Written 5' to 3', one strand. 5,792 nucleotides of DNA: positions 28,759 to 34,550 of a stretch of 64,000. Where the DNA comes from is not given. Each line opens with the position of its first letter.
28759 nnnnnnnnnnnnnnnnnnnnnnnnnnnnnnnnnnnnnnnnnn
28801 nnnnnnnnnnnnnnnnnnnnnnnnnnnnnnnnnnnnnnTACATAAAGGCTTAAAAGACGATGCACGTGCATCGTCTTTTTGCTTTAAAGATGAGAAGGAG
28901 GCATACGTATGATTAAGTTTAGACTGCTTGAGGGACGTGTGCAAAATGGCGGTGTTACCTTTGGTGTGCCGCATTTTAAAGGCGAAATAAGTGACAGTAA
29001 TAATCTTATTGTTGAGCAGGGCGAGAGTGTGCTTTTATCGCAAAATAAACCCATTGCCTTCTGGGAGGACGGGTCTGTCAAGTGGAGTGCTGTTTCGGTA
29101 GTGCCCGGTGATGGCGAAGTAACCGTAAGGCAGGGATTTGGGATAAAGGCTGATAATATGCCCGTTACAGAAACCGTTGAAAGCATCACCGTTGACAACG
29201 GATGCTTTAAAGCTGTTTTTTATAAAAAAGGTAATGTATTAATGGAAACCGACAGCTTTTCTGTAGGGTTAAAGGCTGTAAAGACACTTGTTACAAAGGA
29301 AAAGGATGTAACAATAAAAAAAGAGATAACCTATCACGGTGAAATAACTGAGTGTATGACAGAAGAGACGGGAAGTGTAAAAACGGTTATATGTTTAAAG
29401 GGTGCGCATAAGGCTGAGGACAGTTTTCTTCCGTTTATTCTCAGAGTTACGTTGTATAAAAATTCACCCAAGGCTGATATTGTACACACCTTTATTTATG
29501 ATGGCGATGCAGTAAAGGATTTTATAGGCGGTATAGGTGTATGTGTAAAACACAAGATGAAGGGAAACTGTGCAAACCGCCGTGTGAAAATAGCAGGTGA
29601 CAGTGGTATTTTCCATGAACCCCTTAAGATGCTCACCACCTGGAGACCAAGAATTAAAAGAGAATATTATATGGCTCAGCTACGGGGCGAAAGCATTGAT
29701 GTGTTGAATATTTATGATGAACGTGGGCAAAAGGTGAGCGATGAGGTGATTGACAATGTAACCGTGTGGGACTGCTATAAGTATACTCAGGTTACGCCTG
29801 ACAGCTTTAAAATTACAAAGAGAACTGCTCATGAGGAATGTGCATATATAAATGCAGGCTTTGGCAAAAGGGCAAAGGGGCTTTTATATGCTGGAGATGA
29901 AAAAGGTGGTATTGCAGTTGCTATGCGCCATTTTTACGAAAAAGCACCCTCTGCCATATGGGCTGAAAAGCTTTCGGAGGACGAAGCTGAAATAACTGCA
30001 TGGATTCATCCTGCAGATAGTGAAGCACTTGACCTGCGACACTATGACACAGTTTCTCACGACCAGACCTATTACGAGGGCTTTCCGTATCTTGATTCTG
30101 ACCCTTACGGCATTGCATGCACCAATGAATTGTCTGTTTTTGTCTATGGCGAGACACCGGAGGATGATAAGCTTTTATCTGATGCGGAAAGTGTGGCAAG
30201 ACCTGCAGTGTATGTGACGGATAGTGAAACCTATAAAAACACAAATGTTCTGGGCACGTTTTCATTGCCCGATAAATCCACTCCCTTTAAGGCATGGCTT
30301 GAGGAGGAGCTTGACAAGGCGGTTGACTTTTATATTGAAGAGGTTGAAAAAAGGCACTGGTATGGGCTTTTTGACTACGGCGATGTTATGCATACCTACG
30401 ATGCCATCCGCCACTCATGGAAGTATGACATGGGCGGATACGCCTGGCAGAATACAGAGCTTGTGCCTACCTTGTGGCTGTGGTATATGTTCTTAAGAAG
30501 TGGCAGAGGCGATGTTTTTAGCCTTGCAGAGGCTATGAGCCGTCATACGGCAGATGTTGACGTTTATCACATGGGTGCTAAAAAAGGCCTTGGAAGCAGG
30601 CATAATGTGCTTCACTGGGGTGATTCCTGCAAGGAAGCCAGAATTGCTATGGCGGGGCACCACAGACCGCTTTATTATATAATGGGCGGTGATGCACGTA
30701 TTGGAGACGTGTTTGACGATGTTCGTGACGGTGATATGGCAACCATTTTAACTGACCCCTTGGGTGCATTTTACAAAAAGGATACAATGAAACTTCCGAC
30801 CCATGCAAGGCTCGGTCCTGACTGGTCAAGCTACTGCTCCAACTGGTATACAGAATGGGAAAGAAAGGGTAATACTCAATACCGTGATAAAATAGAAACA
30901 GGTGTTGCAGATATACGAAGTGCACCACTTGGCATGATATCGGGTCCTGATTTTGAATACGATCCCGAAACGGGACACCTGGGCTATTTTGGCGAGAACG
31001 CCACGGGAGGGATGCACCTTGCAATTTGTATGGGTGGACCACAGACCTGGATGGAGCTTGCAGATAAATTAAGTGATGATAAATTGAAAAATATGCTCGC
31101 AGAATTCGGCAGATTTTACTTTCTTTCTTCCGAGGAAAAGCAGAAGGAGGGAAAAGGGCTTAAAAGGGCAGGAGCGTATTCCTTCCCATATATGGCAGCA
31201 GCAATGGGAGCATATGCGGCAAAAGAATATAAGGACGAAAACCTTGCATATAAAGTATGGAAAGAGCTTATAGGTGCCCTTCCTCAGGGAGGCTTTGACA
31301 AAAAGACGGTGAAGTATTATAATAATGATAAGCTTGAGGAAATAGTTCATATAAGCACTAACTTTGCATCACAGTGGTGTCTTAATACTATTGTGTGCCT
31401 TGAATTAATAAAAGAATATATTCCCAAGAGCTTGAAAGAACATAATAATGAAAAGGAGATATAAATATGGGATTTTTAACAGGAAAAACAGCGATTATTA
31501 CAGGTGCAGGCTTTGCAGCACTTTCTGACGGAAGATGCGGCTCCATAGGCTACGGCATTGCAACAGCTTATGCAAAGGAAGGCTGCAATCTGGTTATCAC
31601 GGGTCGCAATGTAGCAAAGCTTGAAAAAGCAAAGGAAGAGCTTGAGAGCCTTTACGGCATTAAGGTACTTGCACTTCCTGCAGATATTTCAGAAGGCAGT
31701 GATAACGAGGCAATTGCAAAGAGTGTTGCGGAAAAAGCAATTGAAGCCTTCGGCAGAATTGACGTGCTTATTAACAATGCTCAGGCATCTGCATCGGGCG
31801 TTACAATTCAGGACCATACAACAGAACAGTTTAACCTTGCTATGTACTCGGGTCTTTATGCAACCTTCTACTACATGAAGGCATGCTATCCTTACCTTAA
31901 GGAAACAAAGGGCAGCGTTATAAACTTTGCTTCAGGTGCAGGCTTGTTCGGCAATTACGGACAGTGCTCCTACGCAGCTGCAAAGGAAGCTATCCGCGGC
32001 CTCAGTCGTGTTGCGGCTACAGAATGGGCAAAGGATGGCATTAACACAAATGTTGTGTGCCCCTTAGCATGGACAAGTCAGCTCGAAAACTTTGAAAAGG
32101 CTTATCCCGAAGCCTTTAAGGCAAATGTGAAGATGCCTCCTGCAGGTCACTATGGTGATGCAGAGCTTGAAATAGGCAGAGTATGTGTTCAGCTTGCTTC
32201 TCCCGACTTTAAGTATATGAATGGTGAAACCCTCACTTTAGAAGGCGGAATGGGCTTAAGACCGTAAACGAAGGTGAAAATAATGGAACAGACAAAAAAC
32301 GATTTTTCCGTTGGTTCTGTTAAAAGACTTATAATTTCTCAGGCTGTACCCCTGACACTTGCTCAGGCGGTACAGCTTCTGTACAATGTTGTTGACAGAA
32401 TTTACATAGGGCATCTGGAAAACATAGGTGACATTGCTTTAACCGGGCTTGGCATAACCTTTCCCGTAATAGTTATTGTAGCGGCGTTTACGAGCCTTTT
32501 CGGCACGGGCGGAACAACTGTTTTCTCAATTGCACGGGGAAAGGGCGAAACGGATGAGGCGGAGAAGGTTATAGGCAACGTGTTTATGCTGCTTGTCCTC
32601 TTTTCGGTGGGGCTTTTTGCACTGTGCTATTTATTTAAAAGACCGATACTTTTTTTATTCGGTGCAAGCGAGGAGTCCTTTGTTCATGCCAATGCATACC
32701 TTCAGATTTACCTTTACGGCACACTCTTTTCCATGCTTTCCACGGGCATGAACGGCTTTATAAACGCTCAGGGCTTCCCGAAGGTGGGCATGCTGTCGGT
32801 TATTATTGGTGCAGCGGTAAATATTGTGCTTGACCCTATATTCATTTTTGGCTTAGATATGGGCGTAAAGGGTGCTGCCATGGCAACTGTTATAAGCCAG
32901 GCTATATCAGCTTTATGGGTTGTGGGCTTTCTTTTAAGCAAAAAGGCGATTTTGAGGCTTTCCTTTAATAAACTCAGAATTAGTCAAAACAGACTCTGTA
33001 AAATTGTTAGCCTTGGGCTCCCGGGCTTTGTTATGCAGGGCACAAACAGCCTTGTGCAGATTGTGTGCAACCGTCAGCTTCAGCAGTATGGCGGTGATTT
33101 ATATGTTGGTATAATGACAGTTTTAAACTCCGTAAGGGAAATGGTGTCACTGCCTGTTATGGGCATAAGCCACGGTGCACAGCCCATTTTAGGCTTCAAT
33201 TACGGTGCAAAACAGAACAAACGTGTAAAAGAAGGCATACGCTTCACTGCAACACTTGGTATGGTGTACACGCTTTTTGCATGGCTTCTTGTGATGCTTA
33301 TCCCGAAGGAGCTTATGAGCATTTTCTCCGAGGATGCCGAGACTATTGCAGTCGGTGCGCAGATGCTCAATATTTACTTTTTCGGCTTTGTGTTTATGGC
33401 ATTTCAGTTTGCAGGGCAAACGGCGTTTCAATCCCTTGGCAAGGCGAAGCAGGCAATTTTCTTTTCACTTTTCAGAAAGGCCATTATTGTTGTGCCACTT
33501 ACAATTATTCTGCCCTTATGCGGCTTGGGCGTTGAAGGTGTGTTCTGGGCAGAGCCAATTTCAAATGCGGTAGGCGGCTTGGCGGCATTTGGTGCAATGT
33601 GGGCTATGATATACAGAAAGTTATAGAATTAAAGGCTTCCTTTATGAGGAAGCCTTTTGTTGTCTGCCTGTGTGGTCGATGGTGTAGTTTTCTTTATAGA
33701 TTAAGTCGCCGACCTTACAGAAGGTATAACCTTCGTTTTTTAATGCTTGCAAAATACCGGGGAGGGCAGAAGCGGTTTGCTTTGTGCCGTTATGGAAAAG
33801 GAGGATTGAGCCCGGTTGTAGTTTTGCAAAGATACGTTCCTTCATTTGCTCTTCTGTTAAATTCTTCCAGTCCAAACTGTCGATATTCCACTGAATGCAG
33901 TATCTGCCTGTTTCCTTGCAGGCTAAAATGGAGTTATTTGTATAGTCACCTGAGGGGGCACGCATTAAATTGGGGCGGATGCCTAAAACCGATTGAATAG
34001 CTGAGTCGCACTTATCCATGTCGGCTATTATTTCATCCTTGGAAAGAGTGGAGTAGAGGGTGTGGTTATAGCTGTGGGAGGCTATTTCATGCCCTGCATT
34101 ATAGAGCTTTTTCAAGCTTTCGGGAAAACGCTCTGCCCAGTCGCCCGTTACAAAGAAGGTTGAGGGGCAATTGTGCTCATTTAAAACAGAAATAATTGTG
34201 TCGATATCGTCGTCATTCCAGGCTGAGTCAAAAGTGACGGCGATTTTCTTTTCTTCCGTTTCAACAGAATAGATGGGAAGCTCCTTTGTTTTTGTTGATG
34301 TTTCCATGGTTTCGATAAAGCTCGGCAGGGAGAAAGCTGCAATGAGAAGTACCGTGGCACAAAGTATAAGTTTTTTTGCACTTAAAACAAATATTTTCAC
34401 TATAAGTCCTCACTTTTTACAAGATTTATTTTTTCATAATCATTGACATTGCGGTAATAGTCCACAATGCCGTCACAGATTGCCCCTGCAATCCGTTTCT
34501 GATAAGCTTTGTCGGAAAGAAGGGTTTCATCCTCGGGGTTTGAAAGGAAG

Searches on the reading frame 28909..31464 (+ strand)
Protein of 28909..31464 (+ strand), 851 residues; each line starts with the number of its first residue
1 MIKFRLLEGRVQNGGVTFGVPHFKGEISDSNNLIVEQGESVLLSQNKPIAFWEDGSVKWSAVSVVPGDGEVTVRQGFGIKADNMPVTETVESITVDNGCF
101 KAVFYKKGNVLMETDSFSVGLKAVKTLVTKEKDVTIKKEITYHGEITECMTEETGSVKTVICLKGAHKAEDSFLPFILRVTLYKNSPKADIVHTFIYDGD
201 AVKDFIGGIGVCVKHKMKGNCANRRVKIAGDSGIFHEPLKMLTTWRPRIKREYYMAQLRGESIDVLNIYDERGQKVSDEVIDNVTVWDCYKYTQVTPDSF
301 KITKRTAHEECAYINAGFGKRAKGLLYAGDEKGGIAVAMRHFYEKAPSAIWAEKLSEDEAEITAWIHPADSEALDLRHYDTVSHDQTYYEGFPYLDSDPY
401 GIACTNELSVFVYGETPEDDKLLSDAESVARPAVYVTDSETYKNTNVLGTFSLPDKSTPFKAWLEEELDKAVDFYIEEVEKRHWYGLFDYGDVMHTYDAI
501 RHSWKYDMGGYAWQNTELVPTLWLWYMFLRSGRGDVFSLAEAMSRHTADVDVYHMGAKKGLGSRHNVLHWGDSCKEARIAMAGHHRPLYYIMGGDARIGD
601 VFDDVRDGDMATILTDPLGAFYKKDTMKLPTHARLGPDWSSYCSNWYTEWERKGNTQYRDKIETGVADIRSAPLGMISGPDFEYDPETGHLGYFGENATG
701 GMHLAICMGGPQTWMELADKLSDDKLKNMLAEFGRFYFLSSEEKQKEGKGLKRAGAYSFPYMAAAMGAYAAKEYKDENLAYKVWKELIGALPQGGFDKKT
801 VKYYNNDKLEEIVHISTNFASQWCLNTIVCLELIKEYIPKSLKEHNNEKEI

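Call 19: search_protein_families(library=pfam, proteins=[window:28909-31464:+], max_evalue=0.0001)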
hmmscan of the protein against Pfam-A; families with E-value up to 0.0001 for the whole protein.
window:28909-31464:+ (851 aa): 3 families
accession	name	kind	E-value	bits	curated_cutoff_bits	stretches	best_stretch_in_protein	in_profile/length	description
PF21346.3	PcRGLX_3rd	-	1.5e-143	479.5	23.8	1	432-838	1-410/411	PcRGLX-like protein C-terminal alpha/alpha toroid domain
PF21345.3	PcRGLX_2nd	-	4.6e-81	273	23.5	1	86-424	3-357/360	PcRGLX-like protein central beta sandwich domain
PF19501.5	PcRGLX_1st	-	1e-12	48.1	22.1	1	8-69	9-73/83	PcRGLX-like N-terminal RIFT barrel domain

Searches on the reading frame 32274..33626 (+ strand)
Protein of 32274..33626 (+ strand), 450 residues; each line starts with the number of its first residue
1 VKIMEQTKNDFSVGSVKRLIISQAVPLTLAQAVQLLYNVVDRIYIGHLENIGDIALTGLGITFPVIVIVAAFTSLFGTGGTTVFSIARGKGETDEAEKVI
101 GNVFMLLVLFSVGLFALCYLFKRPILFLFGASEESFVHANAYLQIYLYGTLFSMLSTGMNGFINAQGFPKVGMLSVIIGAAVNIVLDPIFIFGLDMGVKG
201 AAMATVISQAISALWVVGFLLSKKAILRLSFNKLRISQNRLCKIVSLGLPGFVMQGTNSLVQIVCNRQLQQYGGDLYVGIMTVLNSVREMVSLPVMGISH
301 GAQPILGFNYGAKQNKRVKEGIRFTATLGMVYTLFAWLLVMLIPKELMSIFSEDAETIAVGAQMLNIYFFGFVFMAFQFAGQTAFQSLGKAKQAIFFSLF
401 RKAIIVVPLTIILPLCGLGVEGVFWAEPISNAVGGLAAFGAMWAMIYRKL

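Call 19: search_protein_families(library=pfam, proteins=[window:32274-33626:+], max_evalue=0.0001)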
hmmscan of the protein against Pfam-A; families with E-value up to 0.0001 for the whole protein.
window:32274-33626:+ (450 aa): 1 family
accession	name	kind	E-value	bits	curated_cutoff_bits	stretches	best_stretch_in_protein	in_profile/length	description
PF01554.23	MatE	-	1e-46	159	24.9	2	26-189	1-161/161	MatE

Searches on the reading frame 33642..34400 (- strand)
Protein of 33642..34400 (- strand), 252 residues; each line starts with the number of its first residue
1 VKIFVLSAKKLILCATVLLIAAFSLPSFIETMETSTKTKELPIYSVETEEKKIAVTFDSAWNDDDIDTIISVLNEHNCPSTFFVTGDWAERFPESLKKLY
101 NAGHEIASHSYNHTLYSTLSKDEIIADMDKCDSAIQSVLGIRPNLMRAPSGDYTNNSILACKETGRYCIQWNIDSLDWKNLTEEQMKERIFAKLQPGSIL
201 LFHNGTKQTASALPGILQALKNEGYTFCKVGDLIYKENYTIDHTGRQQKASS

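Call 19: search_protein_families(library=pfam, proteins=[window:33642-34400:-], max_evalue=0.0001)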
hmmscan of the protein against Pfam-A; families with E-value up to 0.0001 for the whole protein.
window:33642-34400:- (252 aa): 1 family
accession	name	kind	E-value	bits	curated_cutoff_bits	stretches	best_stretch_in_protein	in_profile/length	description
PF01522.26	Polysacc_deac_1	-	6.6e-33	113.7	23.1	1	47-165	3-120/124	Polysaccharide deacetylase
